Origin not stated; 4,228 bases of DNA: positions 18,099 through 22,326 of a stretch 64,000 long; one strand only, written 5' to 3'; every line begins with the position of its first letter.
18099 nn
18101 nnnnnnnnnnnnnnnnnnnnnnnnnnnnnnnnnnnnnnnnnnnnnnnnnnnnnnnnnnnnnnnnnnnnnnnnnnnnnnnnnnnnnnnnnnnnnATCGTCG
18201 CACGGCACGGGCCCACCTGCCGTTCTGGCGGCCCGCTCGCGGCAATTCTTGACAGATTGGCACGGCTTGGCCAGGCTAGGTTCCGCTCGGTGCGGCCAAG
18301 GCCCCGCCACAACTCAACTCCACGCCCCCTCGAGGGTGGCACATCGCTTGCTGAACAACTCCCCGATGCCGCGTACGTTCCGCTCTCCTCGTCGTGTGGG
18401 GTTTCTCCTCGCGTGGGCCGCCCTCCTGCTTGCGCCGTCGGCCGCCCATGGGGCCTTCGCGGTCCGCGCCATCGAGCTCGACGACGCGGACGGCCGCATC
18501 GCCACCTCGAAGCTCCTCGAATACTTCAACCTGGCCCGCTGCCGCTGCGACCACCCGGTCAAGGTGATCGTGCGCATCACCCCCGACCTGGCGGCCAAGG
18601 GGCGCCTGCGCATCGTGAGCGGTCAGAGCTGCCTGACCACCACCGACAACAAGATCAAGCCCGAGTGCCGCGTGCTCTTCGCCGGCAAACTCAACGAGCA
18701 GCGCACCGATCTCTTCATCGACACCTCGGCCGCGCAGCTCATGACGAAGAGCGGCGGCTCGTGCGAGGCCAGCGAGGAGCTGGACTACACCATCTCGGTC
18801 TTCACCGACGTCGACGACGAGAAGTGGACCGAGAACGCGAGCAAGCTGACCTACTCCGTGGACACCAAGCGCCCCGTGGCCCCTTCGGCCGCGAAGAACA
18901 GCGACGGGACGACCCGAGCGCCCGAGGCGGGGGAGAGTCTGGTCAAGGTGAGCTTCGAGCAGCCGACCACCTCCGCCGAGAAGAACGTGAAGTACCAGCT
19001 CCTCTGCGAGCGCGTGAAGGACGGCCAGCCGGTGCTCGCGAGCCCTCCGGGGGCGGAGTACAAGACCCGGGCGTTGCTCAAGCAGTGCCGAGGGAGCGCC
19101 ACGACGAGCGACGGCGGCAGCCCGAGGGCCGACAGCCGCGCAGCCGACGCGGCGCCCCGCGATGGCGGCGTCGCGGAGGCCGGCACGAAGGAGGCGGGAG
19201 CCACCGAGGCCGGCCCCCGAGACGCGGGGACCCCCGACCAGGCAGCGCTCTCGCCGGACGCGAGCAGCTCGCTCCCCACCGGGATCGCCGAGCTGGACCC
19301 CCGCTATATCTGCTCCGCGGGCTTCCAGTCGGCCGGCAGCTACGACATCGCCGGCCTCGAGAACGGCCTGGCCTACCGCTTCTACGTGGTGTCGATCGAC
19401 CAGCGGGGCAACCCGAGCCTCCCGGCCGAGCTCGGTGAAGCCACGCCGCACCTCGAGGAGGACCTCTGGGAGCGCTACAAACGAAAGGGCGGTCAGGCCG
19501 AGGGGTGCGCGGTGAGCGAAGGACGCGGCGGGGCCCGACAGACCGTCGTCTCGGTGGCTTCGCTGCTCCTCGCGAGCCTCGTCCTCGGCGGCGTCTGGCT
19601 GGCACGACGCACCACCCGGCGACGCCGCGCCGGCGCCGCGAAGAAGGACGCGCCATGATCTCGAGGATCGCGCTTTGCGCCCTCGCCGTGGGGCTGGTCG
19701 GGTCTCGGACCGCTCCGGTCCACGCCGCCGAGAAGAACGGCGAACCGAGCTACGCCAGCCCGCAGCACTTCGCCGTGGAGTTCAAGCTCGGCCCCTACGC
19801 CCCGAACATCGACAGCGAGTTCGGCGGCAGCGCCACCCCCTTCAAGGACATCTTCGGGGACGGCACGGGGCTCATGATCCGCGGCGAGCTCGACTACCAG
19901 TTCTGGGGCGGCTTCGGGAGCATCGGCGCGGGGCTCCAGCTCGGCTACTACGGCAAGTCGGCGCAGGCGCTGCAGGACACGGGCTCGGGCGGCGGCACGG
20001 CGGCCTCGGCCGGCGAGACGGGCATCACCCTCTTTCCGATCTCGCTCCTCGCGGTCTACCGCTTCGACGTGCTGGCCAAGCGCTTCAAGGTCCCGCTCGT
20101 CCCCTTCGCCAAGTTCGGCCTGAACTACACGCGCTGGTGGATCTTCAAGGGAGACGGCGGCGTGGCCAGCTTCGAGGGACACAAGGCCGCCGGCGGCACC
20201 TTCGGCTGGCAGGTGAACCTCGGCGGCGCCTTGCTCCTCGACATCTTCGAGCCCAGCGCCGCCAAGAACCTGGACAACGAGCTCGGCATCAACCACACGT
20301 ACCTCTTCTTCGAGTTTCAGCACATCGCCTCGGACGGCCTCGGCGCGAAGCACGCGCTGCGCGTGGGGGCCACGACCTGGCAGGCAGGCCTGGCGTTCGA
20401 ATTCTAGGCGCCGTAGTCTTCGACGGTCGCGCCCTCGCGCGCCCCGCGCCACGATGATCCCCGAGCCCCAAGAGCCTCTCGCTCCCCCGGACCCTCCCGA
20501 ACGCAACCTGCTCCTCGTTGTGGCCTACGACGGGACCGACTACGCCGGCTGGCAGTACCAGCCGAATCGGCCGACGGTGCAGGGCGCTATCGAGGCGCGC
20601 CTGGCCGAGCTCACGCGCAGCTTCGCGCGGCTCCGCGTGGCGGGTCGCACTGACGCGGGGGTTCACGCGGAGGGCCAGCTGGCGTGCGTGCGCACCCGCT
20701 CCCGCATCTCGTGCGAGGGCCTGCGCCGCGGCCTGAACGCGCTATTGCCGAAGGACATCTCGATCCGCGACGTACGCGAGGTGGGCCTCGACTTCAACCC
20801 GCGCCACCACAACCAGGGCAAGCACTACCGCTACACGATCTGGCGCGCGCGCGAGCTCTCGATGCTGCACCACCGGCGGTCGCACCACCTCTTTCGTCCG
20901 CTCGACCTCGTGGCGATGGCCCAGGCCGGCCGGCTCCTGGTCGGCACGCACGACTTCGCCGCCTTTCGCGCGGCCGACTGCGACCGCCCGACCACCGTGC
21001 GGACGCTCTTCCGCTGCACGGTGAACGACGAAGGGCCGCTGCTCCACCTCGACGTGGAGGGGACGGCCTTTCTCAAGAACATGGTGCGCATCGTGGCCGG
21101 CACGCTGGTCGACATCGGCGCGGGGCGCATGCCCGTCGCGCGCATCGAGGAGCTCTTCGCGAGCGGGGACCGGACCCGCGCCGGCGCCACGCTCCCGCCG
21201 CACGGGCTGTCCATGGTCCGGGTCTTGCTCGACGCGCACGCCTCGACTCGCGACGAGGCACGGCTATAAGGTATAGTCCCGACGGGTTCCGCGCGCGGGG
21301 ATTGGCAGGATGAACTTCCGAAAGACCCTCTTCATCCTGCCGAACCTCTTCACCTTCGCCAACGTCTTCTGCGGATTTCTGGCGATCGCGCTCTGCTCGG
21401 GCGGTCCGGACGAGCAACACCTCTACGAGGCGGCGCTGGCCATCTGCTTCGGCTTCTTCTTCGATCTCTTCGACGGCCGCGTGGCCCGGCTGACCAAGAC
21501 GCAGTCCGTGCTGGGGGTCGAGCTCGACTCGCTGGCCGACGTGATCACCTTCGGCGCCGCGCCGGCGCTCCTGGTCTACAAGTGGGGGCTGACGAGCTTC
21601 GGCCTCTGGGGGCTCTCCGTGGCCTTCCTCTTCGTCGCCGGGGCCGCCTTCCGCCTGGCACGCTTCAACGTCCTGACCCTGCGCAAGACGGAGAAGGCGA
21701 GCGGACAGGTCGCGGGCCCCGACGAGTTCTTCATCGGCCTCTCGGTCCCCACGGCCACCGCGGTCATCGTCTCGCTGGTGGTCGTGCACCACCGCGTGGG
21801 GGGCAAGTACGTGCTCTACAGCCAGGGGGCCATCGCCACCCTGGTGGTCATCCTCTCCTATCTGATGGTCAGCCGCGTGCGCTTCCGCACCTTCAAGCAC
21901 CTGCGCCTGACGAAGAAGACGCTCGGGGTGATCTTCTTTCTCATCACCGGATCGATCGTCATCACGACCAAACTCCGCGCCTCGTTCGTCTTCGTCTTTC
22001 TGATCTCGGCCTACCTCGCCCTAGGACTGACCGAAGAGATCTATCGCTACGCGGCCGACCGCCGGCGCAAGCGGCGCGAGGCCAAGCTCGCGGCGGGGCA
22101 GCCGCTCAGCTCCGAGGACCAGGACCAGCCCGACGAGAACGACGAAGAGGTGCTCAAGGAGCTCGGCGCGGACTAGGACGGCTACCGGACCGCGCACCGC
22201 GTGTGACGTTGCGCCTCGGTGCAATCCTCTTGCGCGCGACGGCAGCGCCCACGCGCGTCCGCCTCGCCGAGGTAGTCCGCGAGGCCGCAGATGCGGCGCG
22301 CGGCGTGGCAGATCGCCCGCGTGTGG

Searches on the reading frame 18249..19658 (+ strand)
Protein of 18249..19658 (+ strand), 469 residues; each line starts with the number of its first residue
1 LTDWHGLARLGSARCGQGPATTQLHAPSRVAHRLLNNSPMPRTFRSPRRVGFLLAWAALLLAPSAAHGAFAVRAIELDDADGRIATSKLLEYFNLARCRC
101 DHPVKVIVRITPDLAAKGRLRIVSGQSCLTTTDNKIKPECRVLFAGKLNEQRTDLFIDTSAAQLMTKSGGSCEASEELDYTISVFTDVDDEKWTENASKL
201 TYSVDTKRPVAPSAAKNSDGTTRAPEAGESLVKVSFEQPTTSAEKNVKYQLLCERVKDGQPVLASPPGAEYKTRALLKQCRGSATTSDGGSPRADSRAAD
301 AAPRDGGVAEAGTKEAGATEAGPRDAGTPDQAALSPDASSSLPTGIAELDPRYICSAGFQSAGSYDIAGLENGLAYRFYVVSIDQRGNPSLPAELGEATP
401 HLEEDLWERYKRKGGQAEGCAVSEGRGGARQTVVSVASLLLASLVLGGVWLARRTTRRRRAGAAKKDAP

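Call 21: search_protein_families(library=pfam, proteins=[window:18249-19658:+], max_evalue=0.001)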
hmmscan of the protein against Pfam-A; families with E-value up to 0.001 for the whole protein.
window:18249-19658:+ (469 aa): 0 families

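Call 42: search_protein_families(library=pfam, proteins=[window:18249-19658:+], max_evalue=0.1)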
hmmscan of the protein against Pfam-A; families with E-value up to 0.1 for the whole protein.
window:18249-19658:+ (469 aa): 1 family
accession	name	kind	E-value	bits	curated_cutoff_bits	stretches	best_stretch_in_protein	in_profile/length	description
PF17715.6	DUF5560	-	0.022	14.7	25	1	413-461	108-155/165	Family of unknown function (DUF5560)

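Call 56: search_protein_families(library=ncbifam, proteins=[window:18249-19658:+], max_evalue=0.001)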
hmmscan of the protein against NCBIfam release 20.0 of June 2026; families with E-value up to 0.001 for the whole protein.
window:18249-19658:+ (469 aa): 1 family
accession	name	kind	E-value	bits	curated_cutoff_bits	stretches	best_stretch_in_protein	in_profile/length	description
NF045522.1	MXAN_2561_fam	equivalog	2.7e-15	56.6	150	1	362-442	220-300/304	MXAN_2561 family MXYO-CTERM-anchored protein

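Call 72: find_homologous_proteins(query=window:18366-19655:+, max_evalue=0.00001)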
Query window:18366-19655:+ (430 aa): 6 proteins with E <= 0.00001 among 8000 candidates.
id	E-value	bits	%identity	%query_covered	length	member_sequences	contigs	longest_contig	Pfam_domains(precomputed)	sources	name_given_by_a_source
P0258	9.0e-281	948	100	100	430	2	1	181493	-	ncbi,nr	ncbi:MAG: hypothetical protein IT371_10315 [Deltaproteobacteria bacterium]|nr:hypothetical protein [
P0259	1.4e-64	236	42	83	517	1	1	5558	-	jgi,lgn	jgi:hypothetical protein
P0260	4.0e-59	218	40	84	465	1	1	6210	-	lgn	-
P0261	2.6e-47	180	38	86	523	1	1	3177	-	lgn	-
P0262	7.3e-42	162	35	80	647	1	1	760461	-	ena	-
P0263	2.8e-31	127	32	78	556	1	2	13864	-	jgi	-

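Call 81: predict_structure(alignment_id=A4)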
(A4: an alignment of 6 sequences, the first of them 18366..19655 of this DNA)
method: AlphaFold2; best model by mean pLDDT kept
length: 430 residues; sequences in the alignment: 6
mean_pLDDT: 67.2   pTM: 0.50
mean pLDDT of the five models: 67.2, 63.0, 61.6, 55.7, 55.6
residues with pLDDT >= 90: 109; 70-90: 132; 50-70: 50; < 50: 139
segments of 3 or more residues with pLDDT < 50: 1-6, 22-28, 235-305, 379-404, 406-430
pLDDT, mean of each block of 10 residues (from residue 1): 46 52 47 91 87 71 88 87 91 88 91 91 75 64 89 84 78 90 89 90 75 90 83 54 33 27 26 27 31 29 50 89 92 91 84 91 75 64 35 43 46 34 33
secondary structure, 60 per line:
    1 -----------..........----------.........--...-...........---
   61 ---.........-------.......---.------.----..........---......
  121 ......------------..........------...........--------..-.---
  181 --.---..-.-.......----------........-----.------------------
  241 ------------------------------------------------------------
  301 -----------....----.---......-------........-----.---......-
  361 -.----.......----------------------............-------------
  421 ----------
elements in order: H12-21 E32-40 E43-45 H47-57 E64-72 E80-86 E102-108 E115-121 H122-126 E139-148 E155-165 E192-198 E209-216 E324-329 E337-344 E354-359 H367-373 H396-407

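Call 86: fold_search(model_id=the predicted structure, library=pdb)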
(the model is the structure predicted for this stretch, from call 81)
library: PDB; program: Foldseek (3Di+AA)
matches with E <= 10: 1880; with E <= 0.001: 142
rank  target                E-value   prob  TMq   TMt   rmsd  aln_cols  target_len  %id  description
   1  8ez0_B                3.8e-07  1.00  0.24  0.15  23.5       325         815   11  Cryo-EM structure of 4 insulins bound full-length mouse IR mutant with physically decoupled alpha CTs (C684S/C685S/C68 (released 2022-11-09)
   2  8iyk_F                6.3e-07  1.00  0.19  0.12  13.7       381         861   10  Tail tip conformation 1 of phage lambda tail (released 2023-10-18)
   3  8yyl_B                4.7e-06  1.00  0.22  0.19  24.1       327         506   13  Cryo-EM structure of the complex IR with one insulin (released 2025-04-09)
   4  7sl2_A                5.9e-06  1.00  0.27  0.16  22.7       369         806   13  Full-length insulin receptor bound with site 2 binding deficient mutant insulin (A-L13R) -- asymmetric conformation (released 2022-03-30)
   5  8xk1_B                6.2e-06  1.00  0.24  0.15  22.3       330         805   13  Cryo-EM structure of human insulin receptor bound to 4 IGF-I (released 2024-12-25)
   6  8ez0_A                6.9e-06  1.00  0.23  0.14  23.4       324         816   10  Cryo-EM structure of 4 insulins bound full-length mouse IR mutant with physically decoupled alpha CTs (C684S/C685S/C68 (released 2022-11-09)
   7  7sti_A                7.3e-06  1.00  0.25  0.15  23.8       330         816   12  Full-length insulin receptor bound with unsaturated insulin WT (1 insulin bound) asymmetric conformation (released 2022-03-30)
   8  7stk_A                8.2e-06  1.00  0.27  0.16  22.1       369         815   12  Full-length insulin receptor bound with unsaturated insulin WT (2 insulins bound) asymmetric conformation (Conformatio (released 2022-03-30)
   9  1qg3_B                9.7e-06  1.00  0.25  0.44   8.6       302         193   10  CRYSTAL STRUCTURE OF A TANDEM PAIR OF FIBRONECTIN TYPE III DOMAINS FROM THE CYTOPLASMIC TAIL OF INTEGRIN ALPHA6 BETA4 (released 1999-08-20)
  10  7sl6_A                1.1e-05  1.00  0.24  0.14  23.6       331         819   12  Full-length insulin receptor bound with site 2 binding deficient mutant insulin (B-L17R) -- symmetric conformation (released 2022-03-30)
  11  4q58_D                1.3e-05  1.00  0.25  0.42   7.3       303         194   10  Crystal structure of the plectin 1a actin-binding domain/integrin beta 4 fragment complex (released 2014-07-23)
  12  5u8q_A                1.3e-05  1.00  0.26  0.16  17.0       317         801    9  Structure of the ectodomain of the human Type 1 insulin-like growth factor receptor in complex with IGF-I (released 2018-02-28)
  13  1qg3_A                1.5e-05  1.00  0.25  0.44   8.9       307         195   10  CRYSTAL STRUCTURE OF A TANDEM PAIR OF FIBRONECTIN TYPE III DOMAINS FROM THE CYTOPLASMIC TAIL OF INTEGRIN ALPHA6 BETA4 (released 1999-08-20)
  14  8eyx_A                1.6e-05  1.00  0.24  0.15  18.2       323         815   11  Cryo-EM structure of 4 insulins bound full-length mouse IR mutant with physically decoupled alpha CTs (C684S/C685S/C68 (released 2022-11-09)
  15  3f7q_A                1.9e-05  1.00  0.23  0.38  12.9       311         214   10  First pair of Fibronectin type III domains and part of the connecting segment of the integrin beta4 (released 2009-03-10)
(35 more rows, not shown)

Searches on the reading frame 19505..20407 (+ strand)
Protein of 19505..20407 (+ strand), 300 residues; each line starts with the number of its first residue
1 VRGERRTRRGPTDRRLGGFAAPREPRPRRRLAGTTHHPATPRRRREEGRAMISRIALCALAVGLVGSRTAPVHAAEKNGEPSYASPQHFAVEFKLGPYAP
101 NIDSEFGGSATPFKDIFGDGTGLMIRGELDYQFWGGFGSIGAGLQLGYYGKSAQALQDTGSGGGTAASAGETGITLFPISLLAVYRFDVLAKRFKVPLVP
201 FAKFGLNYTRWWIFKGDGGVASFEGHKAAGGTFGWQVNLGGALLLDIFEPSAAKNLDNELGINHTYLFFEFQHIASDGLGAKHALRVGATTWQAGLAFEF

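Call 21: search_protein_families(library=pfam, proteins=[window:19505-20407:+], max_evalue=0.001)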
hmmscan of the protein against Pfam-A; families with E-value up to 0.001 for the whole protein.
window:19505-20407:+ (300 aa): 0 families

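Call 42: search_protein_families(library=pfam, proteins=[window:19505-20407:+], max_evalue=0.1)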
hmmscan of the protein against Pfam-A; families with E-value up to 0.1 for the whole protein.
window:19505-20407:+ (300 aa): 0 families

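Call 56: search_protein_families(library=ncbifam, proteins=[window:19505-20407:+], max_evalue=0.001)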
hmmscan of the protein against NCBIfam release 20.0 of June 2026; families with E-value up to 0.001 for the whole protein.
window:19505-20407:+ (300 aa): 2 families
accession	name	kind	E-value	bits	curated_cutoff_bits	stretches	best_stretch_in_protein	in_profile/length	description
NF040596.1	MXAN_2562_fam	subfamily_domain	6.3e-69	231.8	100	1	88-300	1-208/208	MXAN_2562 family outer membrane beta-barrel protein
NF053801.1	OM_Bd0486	exception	5e-06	25.9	370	1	99-275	170-335/356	Bd0486 family outer membrane beta-barrel protein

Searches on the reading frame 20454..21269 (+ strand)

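Call 21: search_protein_families(library=pfam, proteins=[window:20454-21269:+], max_evalue=0.001)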
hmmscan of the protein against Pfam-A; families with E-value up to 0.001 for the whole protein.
window:20454-21269:+ (271 aa): 1 family
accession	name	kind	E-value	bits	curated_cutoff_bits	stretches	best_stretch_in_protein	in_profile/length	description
PF01416.25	PseudoU_synth_1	-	3e-39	134.3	23.3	2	160-257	3-105/108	tRNA pseudouridine synthase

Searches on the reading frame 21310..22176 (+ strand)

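Call 21: search_protein_families(library=pfam, proteins=[window:21310-22176:+], max_evalue=0.001)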
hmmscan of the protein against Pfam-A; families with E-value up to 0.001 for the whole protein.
window:21310-22176:+ (288 aa): 1 family
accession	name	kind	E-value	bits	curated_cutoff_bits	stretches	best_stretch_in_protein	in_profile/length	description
PF01066.26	CDP-OH_P_transf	-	6.9e-20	72.4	22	1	9-171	2-138/152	CDP-alcohol phosphatidyltransferase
